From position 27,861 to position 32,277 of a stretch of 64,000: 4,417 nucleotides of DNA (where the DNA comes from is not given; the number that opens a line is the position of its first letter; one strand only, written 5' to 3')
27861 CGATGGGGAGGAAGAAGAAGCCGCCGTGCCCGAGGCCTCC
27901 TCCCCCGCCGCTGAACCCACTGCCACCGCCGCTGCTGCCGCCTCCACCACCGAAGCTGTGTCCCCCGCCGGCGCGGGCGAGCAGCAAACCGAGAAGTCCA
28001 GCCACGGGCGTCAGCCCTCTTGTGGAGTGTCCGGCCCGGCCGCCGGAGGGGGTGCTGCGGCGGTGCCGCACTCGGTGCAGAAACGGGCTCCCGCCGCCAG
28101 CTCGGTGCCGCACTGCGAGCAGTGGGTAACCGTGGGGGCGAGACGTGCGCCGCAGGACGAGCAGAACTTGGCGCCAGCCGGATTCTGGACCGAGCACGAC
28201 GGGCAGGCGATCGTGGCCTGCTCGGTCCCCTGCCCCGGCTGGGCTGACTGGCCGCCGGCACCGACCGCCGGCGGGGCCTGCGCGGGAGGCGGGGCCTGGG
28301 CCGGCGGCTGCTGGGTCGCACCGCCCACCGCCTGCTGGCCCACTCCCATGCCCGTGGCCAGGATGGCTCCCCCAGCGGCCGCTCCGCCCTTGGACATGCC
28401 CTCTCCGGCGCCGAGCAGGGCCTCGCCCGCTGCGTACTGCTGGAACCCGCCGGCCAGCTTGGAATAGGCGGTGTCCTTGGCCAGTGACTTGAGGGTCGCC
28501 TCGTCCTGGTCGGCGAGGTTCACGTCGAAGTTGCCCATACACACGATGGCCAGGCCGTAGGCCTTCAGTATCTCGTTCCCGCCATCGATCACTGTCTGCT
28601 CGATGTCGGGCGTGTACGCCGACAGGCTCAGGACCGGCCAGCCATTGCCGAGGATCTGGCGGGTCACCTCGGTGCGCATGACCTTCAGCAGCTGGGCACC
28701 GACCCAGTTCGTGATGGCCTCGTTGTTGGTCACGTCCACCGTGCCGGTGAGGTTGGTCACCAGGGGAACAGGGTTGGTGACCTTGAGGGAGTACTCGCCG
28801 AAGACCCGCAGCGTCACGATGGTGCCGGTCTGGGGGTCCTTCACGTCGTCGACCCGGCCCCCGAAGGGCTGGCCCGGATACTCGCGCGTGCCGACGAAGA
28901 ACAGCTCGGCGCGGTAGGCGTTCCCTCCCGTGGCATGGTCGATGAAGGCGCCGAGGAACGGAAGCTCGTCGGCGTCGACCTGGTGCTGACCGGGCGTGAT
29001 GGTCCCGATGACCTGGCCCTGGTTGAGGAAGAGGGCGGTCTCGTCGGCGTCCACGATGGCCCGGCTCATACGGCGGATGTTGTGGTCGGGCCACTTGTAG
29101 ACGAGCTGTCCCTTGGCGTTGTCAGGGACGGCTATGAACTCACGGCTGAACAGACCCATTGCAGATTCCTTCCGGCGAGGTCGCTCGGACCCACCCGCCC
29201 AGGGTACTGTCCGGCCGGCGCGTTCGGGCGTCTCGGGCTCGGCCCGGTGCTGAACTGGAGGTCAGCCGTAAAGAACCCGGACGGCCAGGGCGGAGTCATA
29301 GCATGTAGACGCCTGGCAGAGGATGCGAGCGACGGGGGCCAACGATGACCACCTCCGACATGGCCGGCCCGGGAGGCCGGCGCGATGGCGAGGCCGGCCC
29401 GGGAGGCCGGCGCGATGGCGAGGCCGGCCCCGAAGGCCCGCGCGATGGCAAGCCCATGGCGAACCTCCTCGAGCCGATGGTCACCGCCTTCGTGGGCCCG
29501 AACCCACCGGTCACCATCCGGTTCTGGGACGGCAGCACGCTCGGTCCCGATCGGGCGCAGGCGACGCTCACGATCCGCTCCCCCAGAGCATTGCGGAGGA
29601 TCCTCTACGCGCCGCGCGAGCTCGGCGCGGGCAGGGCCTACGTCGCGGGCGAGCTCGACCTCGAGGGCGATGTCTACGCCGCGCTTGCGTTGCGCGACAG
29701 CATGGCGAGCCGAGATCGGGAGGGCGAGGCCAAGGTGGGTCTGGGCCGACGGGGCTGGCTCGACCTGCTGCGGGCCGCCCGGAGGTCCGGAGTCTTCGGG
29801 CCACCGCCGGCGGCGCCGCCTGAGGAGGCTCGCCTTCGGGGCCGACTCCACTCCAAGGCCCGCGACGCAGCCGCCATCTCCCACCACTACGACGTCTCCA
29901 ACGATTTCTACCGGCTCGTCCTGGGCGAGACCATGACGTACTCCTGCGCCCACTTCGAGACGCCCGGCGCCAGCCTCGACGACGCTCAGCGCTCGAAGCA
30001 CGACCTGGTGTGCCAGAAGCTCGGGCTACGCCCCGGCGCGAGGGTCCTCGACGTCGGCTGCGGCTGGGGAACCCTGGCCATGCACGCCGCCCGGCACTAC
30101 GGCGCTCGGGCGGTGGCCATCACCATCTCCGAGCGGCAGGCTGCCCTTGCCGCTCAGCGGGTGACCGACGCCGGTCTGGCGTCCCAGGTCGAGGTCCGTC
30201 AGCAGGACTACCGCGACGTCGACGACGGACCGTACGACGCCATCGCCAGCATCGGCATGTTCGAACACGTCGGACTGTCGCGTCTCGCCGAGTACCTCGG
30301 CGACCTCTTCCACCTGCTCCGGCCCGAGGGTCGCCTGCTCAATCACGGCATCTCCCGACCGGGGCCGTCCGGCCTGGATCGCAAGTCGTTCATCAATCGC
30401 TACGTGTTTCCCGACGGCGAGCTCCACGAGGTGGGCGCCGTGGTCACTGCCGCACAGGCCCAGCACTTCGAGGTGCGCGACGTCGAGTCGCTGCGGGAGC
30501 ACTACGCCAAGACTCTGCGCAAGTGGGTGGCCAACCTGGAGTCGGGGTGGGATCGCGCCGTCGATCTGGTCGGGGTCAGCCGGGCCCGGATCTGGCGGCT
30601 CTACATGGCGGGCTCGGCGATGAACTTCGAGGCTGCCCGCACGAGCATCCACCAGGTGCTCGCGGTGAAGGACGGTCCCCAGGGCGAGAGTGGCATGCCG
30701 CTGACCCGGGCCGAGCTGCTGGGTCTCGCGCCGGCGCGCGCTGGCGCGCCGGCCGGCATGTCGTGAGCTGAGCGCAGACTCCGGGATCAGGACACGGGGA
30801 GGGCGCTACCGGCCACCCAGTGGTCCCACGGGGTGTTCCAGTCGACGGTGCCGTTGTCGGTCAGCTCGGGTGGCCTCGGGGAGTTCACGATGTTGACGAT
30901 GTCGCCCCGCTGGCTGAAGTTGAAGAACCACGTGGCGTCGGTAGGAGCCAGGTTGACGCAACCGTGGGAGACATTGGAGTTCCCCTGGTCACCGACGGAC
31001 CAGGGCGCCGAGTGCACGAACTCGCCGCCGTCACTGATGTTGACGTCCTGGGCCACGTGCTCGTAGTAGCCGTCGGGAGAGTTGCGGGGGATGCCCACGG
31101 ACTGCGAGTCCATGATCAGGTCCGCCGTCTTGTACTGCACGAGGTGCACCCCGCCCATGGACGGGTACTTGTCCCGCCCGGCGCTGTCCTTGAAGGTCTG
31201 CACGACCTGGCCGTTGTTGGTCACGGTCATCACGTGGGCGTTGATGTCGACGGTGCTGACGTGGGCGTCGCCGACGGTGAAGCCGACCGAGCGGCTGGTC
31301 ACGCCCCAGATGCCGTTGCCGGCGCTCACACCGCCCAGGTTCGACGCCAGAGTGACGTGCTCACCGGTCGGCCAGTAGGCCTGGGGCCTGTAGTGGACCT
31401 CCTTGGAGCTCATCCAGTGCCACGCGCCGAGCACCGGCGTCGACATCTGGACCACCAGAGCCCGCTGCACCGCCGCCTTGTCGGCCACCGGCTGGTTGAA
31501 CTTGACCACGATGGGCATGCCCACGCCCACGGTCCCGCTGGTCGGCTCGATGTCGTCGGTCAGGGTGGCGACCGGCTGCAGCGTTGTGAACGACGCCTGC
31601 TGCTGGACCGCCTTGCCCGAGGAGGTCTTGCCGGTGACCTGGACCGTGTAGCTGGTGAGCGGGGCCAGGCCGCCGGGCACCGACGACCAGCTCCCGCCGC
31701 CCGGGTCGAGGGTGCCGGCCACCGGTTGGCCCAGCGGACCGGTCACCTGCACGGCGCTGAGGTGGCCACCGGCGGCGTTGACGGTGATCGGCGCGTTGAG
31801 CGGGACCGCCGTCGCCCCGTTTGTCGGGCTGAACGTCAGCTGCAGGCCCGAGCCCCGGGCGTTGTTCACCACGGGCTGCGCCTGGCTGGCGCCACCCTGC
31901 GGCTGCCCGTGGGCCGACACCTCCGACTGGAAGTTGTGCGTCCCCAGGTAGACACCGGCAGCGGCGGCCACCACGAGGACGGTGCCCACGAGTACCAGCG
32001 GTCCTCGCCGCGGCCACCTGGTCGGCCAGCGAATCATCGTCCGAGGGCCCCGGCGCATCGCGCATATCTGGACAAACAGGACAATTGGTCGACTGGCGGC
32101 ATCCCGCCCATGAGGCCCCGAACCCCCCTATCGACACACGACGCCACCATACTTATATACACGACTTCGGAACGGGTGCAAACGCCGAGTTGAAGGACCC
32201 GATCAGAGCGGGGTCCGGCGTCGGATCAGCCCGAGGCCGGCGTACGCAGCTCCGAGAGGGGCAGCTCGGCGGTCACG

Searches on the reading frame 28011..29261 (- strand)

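Call 15: search_protein_families(library=pfam, proteins=[window:28011-29261:-], max_evalue=0.001)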
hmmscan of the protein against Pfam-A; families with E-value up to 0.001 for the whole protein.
window:28011-29261:- (416 aa): 6 families
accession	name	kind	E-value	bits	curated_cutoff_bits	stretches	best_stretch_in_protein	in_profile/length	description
PF13421.11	Band_7_1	-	1.6e-20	74.1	24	1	55-257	2-203/211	SPFH domain-Band 7 family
PF13240.11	Zn_Ribbon_1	-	5.2e-14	51.9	25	2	380-400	1-21/23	zinc-ribbon domain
PF12773.13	DZR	-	3.8e-11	43.4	27.3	1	353-399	1-45/45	Double zinc ribbon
PF24463.1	DUF7577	-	2.9e-09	36.8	28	1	350-374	2-26/27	Domain of unknown function (DUF7577)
PF13248.11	Zn_ribbon_3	-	2.2e-08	33.7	27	1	381-400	5-24/26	zinc-ribbon domain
PF18912.6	DZR_2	-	0.00035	20.8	27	1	352-398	9-55/56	Double zinc ribbon domain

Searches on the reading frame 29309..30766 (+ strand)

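Call 15: search_protein_families(library=pfam, proteins=[window:29309-30766:+], max_evalue=0.001)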
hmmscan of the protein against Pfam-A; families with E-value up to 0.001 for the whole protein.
window:29309-30766:+ (485 aa): 9 families
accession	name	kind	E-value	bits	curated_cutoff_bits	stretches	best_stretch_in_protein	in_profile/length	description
PF02353.26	CMAS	-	3.7e-92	309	27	1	181-450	1-273/273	Mycolic acid cyclopropane synthetase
PF13649.12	Methyltransf_25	-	2.8e-17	63.6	27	1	246-341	1-97/97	Methyltransferase domain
PF08241.18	Methyltransf_11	-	1.4e-13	51.7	21.2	1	247-344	1-94/95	Methyltransferase domain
PF08242.18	Methyltransf_12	-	2.1e-13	51.2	30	1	247-343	1-98/98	Methyltransferase domain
PF13489.12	Methyltransf_23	-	1.5e-10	41.5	27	1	237-344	15-115/164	Methyltransferase domain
PF13847.12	Methyltransf_31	-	1.5e-09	38.2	27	1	241-344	2-108/145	Methyltransferase domain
PF05175.20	MTS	-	7.1e-07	29.5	23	1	235-313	24-103/170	Methyltransferase small domain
PF01135.25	PCMT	-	3.4e-06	27.4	20.3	1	229-313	60-147/210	Protein-L-isoaspartate(D-aspartate) O-methyltransferase (PCMT)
PF25371.1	DUF7884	-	0.00034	21.2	27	1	66-123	12-72/90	Domain of unknown function (DUF7884)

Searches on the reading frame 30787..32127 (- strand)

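Call 15: search_protein_families(library=pfam, proteins=[window:30787-32127:-], max_evalue=0.001)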
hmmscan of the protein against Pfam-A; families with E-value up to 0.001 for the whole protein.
window:30787-32127:- (446 aa): 3 families
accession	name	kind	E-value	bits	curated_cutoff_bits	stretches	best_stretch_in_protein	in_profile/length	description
PF17964.7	Big_10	-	7.7e-48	163.2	22.9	1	105-267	1-163/164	Bacterial Ig domain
PF03734.19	YkuD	-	1.1e-16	62.1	23.4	1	291-413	4-146/146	L,D-transpeptidase catalytic domain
PF13205.12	Big_5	-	1.9e-06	29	23.6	0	99-182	10-105/105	Bacterial Ig-like domain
